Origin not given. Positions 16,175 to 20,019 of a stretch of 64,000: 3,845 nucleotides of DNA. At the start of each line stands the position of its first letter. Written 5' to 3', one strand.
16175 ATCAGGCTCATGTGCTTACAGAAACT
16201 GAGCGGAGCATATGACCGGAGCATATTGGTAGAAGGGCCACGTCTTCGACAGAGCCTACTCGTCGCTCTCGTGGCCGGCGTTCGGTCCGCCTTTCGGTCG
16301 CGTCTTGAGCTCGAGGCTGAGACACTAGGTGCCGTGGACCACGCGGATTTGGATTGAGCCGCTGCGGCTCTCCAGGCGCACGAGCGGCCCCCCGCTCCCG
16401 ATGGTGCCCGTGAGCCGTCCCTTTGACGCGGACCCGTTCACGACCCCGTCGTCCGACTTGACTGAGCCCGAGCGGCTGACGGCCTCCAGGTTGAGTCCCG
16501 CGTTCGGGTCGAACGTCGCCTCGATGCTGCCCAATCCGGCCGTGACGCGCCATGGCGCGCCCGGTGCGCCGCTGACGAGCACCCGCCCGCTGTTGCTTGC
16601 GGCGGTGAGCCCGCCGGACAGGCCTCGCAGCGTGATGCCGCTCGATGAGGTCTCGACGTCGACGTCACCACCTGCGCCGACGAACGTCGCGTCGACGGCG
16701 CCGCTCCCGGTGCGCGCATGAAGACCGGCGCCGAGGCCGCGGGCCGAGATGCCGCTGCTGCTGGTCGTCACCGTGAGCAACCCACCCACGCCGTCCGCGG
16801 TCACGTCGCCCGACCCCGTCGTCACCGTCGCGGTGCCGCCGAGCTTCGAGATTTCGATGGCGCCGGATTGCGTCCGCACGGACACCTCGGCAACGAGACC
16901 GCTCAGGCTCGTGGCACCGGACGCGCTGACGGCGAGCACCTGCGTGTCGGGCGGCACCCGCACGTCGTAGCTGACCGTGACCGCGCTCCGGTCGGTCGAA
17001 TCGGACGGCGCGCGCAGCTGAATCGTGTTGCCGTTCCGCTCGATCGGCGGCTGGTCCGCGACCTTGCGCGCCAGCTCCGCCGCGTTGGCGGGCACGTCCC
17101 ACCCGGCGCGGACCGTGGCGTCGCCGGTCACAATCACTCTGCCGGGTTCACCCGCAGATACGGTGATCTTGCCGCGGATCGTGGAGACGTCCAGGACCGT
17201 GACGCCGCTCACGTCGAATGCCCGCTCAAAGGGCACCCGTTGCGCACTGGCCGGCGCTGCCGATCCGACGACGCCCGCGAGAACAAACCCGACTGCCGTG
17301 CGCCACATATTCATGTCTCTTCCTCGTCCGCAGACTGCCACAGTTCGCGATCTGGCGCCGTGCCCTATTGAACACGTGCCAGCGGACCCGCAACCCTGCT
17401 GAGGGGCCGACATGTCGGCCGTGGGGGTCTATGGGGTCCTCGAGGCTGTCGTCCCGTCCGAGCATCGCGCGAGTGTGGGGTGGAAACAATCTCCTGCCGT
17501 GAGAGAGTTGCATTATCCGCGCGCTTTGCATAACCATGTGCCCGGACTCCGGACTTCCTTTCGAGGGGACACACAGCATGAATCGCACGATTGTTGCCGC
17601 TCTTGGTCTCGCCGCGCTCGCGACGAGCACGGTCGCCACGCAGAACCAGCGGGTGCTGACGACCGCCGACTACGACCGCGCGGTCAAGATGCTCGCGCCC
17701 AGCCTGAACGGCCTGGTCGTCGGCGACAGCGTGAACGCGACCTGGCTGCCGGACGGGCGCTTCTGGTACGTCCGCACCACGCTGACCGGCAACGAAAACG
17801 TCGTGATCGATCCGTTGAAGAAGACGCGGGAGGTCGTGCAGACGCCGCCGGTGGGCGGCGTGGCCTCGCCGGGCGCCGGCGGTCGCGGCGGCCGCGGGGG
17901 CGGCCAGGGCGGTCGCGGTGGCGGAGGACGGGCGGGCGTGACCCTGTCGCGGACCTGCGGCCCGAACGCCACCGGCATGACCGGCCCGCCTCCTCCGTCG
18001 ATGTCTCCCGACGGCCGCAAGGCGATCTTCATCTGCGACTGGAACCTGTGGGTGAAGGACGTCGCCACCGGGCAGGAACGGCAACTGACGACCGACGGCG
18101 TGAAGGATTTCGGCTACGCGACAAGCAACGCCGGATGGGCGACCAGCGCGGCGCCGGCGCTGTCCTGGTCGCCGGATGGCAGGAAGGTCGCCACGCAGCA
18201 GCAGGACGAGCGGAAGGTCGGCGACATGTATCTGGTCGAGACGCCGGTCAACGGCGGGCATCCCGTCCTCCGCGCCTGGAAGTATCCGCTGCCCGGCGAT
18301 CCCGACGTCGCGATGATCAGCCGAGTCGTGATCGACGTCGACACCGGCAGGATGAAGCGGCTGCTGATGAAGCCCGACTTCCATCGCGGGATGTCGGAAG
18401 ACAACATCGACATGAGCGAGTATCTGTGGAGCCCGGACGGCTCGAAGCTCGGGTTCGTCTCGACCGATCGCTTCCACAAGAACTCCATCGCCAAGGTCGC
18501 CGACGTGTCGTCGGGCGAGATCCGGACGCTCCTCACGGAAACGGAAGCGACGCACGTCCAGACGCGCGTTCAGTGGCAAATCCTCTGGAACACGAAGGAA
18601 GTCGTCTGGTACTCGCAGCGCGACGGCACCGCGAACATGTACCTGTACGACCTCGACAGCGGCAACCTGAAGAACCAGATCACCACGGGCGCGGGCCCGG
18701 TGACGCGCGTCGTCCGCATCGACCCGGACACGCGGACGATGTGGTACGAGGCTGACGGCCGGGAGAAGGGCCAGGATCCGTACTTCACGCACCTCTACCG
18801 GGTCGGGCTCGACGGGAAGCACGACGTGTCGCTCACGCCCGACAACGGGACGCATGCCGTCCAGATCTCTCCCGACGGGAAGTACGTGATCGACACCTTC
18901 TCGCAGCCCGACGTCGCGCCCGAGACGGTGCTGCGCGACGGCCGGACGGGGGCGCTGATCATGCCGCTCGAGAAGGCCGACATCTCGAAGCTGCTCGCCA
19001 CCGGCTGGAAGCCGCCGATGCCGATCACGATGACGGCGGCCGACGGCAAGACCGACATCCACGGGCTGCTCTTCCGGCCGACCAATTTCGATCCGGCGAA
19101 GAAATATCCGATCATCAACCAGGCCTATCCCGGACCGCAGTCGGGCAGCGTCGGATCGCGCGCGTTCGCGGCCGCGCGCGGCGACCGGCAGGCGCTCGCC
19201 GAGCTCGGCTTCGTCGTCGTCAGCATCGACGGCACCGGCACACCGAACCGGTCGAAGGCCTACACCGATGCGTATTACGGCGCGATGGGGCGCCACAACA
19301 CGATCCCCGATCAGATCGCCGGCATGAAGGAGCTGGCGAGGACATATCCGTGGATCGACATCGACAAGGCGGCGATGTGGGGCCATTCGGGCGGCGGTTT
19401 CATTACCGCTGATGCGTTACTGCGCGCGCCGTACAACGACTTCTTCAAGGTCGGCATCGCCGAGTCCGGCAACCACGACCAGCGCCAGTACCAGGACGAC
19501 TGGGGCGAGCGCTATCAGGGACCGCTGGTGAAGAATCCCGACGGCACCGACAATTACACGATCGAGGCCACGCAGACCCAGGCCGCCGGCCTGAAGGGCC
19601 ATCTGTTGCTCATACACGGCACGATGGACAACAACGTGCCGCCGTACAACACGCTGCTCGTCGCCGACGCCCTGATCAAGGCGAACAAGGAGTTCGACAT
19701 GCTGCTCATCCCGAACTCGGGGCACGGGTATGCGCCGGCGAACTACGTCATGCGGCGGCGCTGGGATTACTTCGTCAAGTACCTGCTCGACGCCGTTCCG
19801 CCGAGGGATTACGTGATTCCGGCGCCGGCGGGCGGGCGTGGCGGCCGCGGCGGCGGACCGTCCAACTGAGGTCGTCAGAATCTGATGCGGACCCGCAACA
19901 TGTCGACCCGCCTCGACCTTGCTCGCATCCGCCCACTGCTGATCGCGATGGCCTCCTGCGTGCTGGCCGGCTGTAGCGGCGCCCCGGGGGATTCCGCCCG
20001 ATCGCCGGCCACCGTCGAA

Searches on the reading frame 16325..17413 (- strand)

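Call 58: search_protein_families(library=pfam, max_evalue=0.0001, proteins=[window:16325-17413:-])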
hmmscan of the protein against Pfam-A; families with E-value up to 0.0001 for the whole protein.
window:16325-17413:- (362 aa): 1 family
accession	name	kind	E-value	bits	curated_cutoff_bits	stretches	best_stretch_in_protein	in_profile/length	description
PF13349.12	DUF4097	-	6.6e-14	52.3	22.9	1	151-357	70-247/247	Toastrack DUF4097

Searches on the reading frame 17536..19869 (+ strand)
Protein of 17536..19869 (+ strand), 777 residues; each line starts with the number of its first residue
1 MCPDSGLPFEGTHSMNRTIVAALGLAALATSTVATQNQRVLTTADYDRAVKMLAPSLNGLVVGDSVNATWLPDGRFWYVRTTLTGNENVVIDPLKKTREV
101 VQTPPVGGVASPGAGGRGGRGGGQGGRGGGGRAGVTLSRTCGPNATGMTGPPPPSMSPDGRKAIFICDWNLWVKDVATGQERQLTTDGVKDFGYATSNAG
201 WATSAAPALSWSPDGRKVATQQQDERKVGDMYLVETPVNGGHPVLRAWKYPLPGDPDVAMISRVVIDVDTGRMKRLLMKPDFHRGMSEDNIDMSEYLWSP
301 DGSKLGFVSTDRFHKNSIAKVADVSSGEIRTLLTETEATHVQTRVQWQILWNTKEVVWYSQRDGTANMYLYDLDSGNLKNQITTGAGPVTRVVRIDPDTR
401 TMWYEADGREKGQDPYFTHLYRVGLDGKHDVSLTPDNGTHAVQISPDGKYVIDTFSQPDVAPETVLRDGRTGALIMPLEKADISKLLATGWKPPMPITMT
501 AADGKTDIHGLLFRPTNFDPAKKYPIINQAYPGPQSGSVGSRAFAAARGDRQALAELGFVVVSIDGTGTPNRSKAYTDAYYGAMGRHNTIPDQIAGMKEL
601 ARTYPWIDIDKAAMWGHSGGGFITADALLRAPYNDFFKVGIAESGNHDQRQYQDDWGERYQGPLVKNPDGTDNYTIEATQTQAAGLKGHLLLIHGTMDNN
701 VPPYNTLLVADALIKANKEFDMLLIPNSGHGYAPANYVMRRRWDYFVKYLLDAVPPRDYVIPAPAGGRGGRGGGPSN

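Call 58: search_protein_families(library=pfam, max_evalue=0.0001, proteins=[window:17536-19869:+])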
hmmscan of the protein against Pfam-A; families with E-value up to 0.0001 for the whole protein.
window:17536-19869:+ (777 aa): 3 families
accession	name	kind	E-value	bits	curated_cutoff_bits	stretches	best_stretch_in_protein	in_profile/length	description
PF00930.27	DPPIV_N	-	6.5e-56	190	22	1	154-461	48-353/354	Dipeptidyl peptidase IV (DPP IV) N-terminal region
PF00326.27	Peptidase_S9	-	2.8e-39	135.2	22.6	1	551-750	7-210/213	Prolyl oligopeptidase family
PF07676.18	PD40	-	5e-06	26.8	20.9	0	298-310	16-28/38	WD40-like Beta Propeller Repeat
